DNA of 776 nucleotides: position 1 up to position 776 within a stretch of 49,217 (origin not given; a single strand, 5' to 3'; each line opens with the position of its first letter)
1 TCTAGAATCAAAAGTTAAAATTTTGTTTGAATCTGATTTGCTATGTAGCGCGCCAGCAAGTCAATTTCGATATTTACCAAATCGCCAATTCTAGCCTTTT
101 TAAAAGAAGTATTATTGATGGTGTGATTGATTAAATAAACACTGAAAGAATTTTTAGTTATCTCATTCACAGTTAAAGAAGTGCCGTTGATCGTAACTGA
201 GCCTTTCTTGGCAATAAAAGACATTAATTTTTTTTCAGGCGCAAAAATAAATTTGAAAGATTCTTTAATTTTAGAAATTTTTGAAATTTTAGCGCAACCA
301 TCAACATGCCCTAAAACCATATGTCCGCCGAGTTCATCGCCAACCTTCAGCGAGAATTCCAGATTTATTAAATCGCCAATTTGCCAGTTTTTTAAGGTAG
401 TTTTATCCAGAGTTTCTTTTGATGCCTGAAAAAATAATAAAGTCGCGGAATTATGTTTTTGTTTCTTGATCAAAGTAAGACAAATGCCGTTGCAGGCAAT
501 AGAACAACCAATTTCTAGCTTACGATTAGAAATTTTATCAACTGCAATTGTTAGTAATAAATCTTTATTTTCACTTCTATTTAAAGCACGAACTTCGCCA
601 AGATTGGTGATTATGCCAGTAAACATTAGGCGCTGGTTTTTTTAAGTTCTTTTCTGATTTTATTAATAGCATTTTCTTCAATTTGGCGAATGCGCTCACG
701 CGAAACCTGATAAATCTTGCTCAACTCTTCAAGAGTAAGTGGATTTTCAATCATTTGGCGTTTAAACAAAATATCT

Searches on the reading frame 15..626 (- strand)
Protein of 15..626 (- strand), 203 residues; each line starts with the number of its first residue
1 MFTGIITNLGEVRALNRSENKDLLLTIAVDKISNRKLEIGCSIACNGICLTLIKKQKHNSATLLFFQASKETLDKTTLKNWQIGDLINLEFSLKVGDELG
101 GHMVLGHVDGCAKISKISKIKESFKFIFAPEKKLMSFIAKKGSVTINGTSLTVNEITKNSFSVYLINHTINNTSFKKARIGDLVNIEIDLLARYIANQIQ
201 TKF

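Call 83: search_protein_families(library=pfam, proteins=[window:15-626:-], max_evalue=0.0001)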
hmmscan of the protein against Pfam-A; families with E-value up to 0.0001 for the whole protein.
window:15-626:- (203 aa): 1 family
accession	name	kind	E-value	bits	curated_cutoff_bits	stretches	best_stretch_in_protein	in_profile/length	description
PF00677.23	Lum_binding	-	1.5e-42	143.9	27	2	106-189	2-86/86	Lumazine binding domain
